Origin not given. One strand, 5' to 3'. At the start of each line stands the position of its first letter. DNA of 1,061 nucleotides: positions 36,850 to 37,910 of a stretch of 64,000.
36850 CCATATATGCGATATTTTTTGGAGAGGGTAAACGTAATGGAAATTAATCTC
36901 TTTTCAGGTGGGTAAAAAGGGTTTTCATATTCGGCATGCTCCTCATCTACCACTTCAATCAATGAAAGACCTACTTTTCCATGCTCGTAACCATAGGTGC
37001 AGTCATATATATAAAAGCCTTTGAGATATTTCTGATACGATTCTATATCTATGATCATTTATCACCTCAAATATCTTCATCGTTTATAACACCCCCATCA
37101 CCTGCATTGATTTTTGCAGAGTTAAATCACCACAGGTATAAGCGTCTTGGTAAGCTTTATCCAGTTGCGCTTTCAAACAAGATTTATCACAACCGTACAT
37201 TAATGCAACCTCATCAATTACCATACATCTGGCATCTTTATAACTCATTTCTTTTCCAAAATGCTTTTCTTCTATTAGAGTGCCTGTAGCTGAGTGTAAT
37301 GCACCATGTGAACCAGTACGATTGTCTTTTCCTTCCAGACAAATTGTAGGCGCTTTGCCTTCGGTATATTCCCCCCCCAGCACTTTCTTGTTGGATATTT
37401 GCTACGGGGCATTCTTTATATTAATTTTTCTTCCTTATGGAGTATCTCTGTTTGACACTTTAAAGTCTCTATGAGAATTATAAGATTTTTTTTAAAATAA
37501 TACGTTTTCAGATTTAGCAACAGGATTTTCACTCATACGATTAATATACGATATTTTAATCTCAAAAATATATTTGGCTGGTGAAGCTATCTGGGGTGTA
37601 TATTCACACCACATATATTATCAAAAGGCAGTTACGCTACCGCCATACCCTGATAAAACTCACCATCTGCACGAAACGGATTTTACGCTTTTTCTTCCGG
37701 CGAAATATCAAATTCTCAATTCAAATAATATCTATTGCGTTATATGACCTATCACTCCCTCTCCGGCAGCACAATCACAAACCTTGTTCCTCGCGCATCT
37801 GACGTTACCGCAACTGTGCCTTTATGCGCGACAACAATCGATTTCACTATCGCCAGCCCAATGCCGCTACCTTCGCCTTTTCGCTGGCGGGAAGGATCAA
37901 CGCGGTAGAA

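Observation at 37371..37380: G8/C8 homopolymer at the 5' end of the 99-aa ORF, a possible slipped-strand switch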

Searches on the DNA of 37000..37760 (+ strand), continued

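Call 48: get_annotated_region(hit=H76, flank=15000)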
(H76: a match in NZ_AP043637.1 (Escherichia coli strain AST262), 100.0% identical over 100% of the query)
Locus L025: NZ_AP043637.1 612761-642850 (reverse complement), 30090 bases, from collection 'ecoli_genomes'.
description: Escherichia coli strain AST262 chromosome, complete genome
organism: Escherichia coli strain AST262 (NCBI taxid 562)
replicon: chromosome; assembly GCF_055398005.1
host: Homo sapiens; source: -; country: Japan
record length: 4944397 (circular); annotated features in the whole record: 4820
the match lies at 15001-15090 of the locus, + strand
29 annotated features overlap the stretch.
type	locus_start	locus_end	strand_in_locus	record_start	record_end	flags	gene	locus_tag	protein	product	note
CDS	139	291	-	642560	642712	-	hokE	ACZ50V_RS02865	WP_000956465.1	type I toxin-antitoxin system toxin HokE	-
CDS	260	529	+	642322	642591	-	-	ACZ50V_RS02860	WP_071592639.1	hypothetical protein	-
CDS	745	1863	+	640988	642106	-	ybdK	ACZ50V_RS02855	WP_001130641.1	YbdK family carboxylate-amine ligase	-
CDS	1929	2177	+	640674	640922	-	ybdJ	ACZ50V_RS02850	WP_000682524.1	DUF1158 domain-containing protein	-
CDS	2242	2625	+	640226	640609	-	ybdF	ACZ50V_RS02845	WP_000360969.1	MmcQ/YjbR family DNA-binding protein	-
CDS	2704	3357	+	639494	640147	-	nfsB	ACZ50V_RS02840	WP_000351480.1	oxygen-insensitive NAD(P)H nitroreductase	-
CDS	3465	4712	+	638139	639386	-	ybdG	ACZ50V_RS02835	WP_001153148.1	mechanosensitive ion channel YbdG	-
CDS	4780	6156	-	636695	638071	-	pheP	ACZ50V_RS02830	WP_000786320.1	phenylalanine transporter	-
CDS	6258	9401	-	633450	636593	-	cusA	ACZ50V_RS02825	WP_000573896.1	Cu(+)/Ag(+) efflux RND transporter permease subunit CusA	-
CDS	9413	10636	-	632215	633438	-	cusB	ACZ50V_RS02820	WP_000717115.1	Cu(+)/Ag(+) efflux RND transporter periplasmic adaptor subunit CusB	-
CDS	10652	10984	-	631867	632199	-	cusF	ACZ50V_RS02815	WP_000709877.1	Cu(+)/Ag(+) efflux RND transporter periplasmic metallochaperone CusF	-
CDS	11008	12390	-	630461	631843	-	cusC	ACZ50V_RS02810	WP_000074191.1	Cu(+)/Ag(+) efflux RND transporter outer membrane channel CusC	-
CDS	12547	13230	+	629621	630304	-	cusR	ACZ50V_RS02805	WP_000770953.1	copper response regulator transcription factor CusR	-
CDS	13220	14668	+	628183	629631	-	cusS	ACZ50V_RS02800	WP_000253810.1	Cu(+)/Ag(+) sensor histidine kinase CusS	-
CDS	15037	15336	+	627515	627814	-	-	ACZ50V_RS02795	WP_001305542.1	HNH/endonuclease VII fold toxin-2 domain-containing protein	-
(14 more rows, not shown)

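Call 49: get_annotated_region(hit=H41, flank=15000)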
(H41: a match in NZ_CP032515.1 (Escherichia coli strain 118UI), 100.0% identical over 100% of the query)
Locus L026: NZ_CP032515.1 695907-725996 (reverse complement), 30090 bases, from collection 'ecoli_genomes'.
description: Escherichia coli strain 118UI chromosome, complete genome
organism: Escherichia coli strain 118UI (NCBI taxid 562)
replicon: chromosome; assembly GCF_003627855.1
host: Homo sapiens; source: urine; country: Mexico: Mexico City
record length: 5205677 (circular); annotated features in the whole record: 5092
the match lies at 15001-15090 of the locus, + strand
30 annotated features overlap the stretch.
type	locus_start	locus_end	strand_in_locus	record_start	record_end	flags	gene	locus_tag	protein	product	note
CDS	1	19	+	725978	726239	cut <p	-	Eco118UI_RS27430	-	hypothetical protein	frameshifted; incomplete; partial in the middle of a contig; missing C-terminus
CDS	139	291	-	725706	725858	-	hokE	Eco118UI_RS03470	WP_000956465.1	type I toxin-antitoxin system toxin HokE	-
CDS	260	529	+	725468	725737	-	-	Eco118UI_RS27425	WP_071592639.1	hypothetical protein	-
CDS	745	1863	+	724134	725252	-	ybdK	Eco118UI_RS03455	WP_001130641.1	YbdK family carboxylate-amine ligase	-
CDS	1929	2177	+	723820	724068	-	ybdJ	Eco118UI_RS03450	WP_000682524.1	DUF1158 domain-containing protein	-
CDS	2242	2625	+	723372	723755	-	ybdF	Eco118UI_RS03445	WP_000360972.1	MmcQ/YjbR family DNA-binding protein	-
CDS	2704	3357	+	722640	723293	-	nfsB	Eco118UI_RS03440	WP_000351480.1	oxygen-insensitive NAD(P)H nitroreductase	-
CDS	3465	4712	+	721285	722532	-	ybdG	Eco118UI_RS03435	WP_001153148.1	mechanosensitive ion channel YbdG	-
CDS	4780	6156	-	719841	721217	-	pheP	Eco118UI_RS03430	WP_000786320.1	phenylalanine transporter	-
CDS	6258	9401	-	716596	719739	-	cusA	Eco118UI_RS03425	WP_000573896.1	Cu(+)/Ag(+) efflux RND transporter permease subunit CusA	-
CDS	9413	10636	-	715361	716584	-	cusB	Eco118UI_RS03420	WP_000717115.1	Cu(+)/Ag(+) efflux RND transporter periplasmic adaptor subunit CusB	-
CDS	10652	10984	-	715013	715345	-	cusF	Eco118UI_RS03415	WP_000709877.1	Cu(+)/Ag(+) efflux RND transporter periplasmic metallochaperone CusF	-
CDS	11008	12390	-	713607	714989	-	cusC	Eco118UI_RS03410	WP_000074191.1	Cu(+)/Ag(+) efflux RND transporter outer membrane channel CusC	-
CDS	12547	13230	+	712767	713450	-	cusR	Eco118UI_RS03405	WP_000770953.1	copper response regulator transcription factor CusR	-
CDS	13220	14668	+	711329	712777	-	cusS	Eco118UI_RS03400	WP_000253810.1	Cu(+)/Ag(+) sensor histidine kinase CusS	-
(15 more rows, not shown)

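Call 50: get_annotated_region(hit=H49, flank=15000)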
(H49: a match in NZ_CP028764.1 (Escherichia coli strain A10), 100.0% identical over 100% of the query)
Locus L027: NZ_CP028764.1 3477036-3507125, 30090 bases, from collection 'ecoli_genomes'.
description: Escherichia coli strain A10 chromosome, complete genome
organism: Escherichia coli strain A10 (NCBI taxid 562)
replicon: chromosome; assembly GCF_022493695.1
host: wood-wren; source: feces; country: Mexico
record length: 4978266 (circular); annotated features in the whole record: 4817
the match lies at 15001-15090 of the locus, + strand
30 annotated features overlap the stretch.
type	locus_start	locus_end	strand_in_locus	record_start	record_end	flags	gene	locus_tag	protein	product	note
CDS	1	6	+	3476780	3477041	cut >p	-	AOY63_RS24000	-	hypothetical protein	frameshifted; incomplete; partial in the middle of a contig; missing C-terminus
CDS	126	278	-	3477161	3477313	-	hokE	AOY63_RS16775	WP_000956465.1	type I toxin-antitoxin system toxin HokE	-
CDS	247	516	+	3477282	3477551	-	-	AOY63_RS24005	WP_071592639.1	hypothetical protein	-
CDS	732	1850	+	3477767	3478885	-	ybdK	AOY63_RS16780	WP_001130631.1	YbdK family carboxylate-amine ligase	-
CDS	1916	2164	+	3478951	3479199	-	ybdJ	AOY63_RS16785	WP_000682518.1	DUF1158 domain-containing protein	-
CDS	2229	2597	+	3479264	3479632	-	ybdF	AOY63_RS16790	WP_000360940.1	MmcQ/YjbR family DNA-binding protein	-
CDS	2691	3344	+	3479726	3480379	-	nfsB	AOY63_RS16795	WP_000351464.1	oxygen-insensitive NAD(P)H nitroreductase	-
CDS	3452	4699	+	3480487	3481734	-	ybdG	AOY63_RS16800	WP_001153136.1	mechanosensitive ion channel YbdG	-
CDS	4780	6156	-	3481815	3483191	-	pheP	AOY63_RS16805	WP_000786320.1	phenylalanine transporter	-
CDS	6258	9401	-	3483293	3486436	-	cusA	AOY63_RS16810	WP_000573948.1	Cu(+)/Ag(+) efflux RND transporter permease subunit CusA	-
CDS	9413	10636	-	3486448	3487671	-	cusB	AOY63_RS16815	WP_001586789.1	Cu(+)/Ag(+) efflux RND transporter periplasmic adaptor subunit CusB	-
CDS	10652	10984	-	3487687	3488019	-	cusF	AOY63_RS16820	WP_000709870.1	Cu(+)/Ag(+) efflux RND transporter periplasmic metallochaperone CusF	-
CDS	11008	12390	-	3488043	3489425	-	cusC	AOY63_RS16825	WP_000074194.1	Cu(+)/Ag(+) efflux RND transporter outer membrane channel CusC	-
CDS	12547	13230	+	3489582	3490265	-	cusR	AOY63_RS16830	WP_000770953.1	copper response regulator transcription factor CusR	-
CDS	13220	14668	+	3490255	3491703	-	cusS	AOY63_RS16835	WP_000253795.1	Cu(+)/Ag(+) sensor histidine kinase CusS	-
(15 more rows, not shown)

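Call 62: search_dna_similar(query=window:37445-37534:+, collection=ecoli_genomes, mode=near, max_rows=60, rows=spread)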
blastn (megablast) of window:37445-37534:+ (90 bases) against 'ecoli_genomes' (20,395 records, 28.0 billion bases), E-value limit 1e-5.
Records with a match: 153; places in all: 153; records where one place covers at least 80% of the query: 153.
Genomes with a match: 152 of 5426; with a place that covers at least 80% of the query: 152. Places per genome that has any: lowest 1, median 1, highest 2. On chromosomes: 152 places; on plasmids: 1.
Best place of each record, by identity: >=99% 149; 95-99% 3; 90-95% 1.
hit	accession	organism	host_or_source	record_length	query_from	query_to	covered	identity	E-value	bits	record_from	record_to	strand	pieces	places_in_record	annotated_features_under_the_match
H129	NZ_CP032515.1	Escherichia coli strain 118UI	Homo sapiens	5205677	1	90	100%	100.0%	7e-39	167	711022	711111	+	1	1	none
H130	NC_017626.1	Escherichia coli 042 strain 042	-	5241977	1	90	100%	100.0%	7e-39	167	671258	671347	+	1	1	none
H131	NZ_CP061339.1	Escherichia coli strain M00057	Homo sapiens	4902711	1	90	100%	100.0%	7e-39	167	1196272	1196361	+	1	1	none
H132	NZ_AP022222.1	Escherichia coli strain WP8-S17-ESBL-12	-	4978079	1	90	100%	100.0%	7e-39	167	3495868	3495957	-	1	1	none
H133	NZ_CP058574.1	Escherichia coli strain EC1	Homo sapiens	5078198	1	90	100%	100.0%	7e-39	167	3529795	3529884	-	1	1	none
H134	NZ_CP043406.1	Escherichia coli strain NMBU-W13E19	surface water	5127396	1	90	100%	100.0%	7e-39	167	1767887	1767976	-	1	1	none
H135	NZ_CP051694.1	Escherichia coli strain SCU-313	Homo sapiens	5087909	1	90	100%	100.0%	7e-39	167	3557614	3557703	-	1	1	none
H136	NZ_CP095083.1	Escherichia coli strain EC6868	Homo sapiens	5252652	1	90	100%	100.0%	7e-39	167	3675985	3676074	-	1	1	none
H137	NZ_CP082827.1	Escherichia coli strain SCAID WND2-2021 (3/145)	Homo sapiens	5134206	1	90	100%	100.0%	7e-39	167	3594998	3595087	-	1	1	none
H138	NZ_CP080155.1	Escherichia coli strain PK8261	chicken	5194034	1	90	100%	100.0%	7e-39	167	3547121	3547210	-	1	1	none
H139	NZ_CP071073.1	Escherichia coli strain 3347558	Homo sapiens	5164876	1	90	100%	100.0%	7e-39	167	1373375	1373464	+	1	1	none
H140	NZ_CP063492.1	Escherichia coli strain EF5-18-41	Gallus gallus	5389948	1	90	100%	100.0%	7e-39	167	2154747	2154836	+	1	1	none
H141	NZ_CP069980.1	Escherichia coli strain FDAARGOS_1291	Homo sapiens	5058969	1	90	100%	100.0%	7e-39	167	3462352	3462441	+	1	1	none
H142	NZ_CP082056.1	Escherichia coli strain MS20675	Homo sapiens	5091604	1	90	100%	100.0%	7e-39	167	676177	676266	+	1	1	none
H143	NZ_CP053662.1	Escherichia coli strain eco-241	Homo sapiens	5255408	1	90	100%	100.0%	7e-39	167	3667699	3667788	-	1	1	none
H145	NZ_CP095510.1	Escherichia coli strain GN02270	Homo sapiens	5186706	1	90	100%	100.0%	7e-39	167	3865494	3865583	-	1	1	none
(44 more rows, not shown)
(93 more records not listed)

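Call 67: search_dna_similar(query=L010:3785-5368:+, collection=ecoli_genomes, mode=distant, max_rows=30, rows=best)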
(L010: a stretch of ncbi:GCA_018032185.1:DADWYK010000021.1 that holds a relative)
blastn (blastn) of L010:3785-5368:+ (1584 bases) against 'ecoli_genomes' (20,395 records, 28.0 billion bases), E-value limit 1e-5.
Records with a match: 167; places in all: 333; records where one place covers at least 80% of the query: 0.
Genomes with a match: 166 of 5426; with a place that covers at least 80% of the query: 0. Places per genome that has any: lowest 1, median 2, highest 4. On chromosomes: 331 places; on plasmids: 2.
Best place of each record, by identity: 90-95% 1; 60-80% 166.
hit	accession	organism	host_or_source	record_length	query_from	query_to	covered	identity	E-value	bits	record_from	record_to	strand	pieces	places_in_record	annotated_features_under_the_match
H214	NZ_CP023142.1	Escherichia coli strain CFSAN061770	missing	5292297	1210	1579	23%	79.1%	6e-82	315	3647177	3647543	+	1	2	hypothetical protein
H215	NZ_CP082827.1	Escherichia coli strain SCAID WND2-2021 (3/145)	Homo sapiens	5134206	1210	1579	23%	79.1%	6e-82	315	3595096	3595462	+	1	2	HNH/endonuclease VII fold toxin-2 domain-containing protein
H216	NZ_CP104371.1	Escherichia coli strain 2021CK-01784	Homo sapiens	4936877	1210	1579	23%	79.1%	6e-82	315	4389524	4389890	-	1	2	HNH/endonuclease VII fold toxin-2 domain-containing protein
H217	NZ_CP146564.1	Escherichia coli strain B1.H1.18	Hospital Wastewater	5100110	1210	1579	23%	79.1%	6e-82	315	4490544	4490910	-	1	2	HNH/endonuclease VII fold toxin-2 domain-containing protein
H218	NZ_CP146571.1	Escherichia coli strain B1.H1.1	Hospital Wastewater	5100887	1210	1579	23%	79.1%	6e-82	315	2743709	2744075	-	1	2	HNH/endonuclease VII fold toxin-2 domain-containing protein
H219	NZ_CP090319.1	Escherichia coli strain EECO1006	Homo sapiens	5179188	1210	1579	23%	79.1%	6e-82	315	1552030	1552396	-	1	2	HNH/endonuclease VII fold toxin-2 domain-containing protein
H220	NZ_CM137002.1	Escherichia coli strain LSC52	Homo sapiens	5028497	1210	1579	23%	79.1%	6e-82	315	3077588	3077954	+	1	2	HNH/endonuclease VII fold toxin-2 domain-containing protein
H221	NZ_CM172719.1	Escherichia coli strain FCI48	Homo sapiens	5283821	1210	1579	23%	79.1%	6e-82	315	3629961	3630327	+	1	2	hypothetical protein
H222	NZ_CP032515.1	Escherichia coli strain 118UI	Homo sapiens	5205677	1210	1579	23%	78.9%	2e-81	314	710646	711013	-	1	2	HNH/endonuclease VII fold toxin-2 domain-containing protein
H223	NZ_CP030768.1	Escherichia coli strain 2017C-4173W12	missing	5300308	1210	1579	23%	78.9%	2e-81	314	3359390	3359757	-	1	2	HNH/endonuclease VII fold toxin-2 domain-containing protein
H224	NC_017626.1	Escherichia coli 042 strain 042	-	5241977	1210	1579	23%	78.9%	2e-81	314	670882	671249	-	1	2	HNH/endonuclease VII fold toxin-2 domain-containing protein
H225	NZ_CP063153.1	Escherichia coli strain M7424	Homo sapiens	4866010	1210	1579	23%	78.9%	2e-81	314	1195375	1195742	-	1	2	HNH/endonuclease VII fold toxin-2 domain-containing protein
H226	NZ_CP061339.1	Escherichia coli strain M00057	Homo sapiens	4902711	1210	1579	23%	78.9%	2e-81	314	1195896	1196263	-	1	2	HNH/endonuclease VII fold toxin-2 domain-containing protein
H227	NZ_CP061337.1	Escherichia coli strain M11957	Homo sapiens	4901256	1210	1579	23%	78.9%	2e-81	314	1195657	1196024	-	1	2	HNH/endonuclease VII fold toxin-2 domain-containing protein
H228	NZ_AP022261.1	Escherichia coli strain WP8-S18-ESBL-07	-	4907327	1210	1579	23%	78.9%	2e-81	314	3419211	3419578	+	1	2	HNH/endonuclease VII fold toxin-2 domain-containing protein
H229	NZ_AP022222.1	Escherichia coli strain WP8-S17-ESBL-12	-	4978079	1210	1579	23%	78.9%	2e-81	314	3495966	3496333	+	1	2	HNH/endonuclease VII fold toxin-2 domain-containing protein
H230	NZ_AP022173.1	Escherichia coli strain WP7-S17-ESBL-01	-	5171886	1210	1579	23%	78.9%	2e-81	314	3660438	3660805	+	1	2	HNH/endonuclease VII fold toxin-2 domain-containing protein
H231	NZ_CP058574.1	Escherichia coli strain EC1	Homo sapiens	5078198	1210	1579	23%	78.9%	2e-81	314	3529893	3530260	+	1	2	HNH/endonuclease VII fold toxin-2 domain-containing protein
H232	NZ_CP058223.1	Escherichia coli strain 550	Homo sapiens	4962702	1210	1579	23%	78.9%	2e-81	314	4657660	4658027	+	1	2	HNH/endonuclease VII fold toxin-2 domain-containing protein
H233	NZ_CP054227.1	Escherichia coli strain EcPF15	Homo sapiens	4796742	1210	1579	23%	78.9%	2e-81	314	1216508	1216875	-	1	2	HNH/endonuclease VII fold toxin-2 domain-containing protein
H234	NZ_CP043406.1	Escherichia coli strain NMBU-W13E19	surface water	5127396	1210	1579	23%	78.9%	2e-81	314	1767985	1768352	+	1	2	HNH/endonuclease VII fold toxin-2 domain-containing protein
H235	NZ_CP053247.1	Escherichia coli strain SCU-482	Homo sapiens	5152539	1210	1579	23%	78.9%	2e-81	314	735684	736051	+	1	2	HNH/endonuclease VII fold toxin-2 domain-containing protein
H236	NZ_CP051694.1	Escherichia coli strain SCU-313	Homo sapiens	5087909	1210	1579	23%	78.9%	2e-81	314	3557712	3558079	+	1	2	HNH/endonuclease VII fold toxin-2 domain-containing protein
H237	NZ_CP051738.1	Escherichia coli strain SCU-105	Homo sapiens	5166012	1210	1579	23%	78.9%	2e-81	314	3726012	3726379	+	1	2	HNH/endonuclease VII fold toxin-2 domain-containing protein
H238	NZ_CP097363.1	Escherichia coli strain AGR6137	water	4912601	1210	1579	23%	78.9%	2e-81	314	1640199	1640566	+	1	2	HNH/endonuclease VII fold toxin-2 domain-containing protein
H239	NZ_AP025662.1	Escherichia coli strain TUM20902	Homo sapiens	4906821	1210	1579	23%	78.9%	2e-81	314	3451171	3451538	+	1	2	HNH/endonuclease VII fold toxin-2 domain-containing protein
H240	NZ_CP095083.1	Escherichia coli strain EC6868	Homo sapiens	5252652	1210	1579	23%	78.9%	2e-81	314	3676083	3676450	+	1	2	HNH/endonuclease VII fold toxin-2 domain-containing protein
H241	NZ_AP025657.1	Escherichia coli strain TUM13867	Homo sapiens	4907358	1210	1579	23%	78.9%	2e-81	314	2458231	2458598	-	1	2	HNH/endonuclease VII fold toxin-2 domain-containing protein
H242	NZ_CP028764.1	Escherichia coli strain A10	wood-wren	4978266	1210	1579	23%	78.9%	2e-81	314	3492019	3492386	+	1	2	HNH/endonuclease VII fold toxin-2 domain-containing protein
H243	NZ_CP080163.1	Escherichia coli strain PK8275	chicken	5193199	1210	1579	23%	78.9%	2e-81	314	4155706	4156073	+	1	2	HNH/endonuclease VII fold toxin-2 domain-containing protein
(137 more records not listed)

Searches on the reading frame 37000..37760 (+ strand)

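Call 33: search_protein_families(library=pfam, proteins=[L001:8457-9467:-, L001:8053-8331:-], max_evalue=0.01)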
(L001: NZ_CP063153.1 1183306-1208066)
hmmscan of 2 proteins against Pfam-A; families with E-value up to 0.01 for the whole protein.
L001:8457-9467:- (336 aa): 0 families

L001:8053-8331:- (92 aa): 0 families
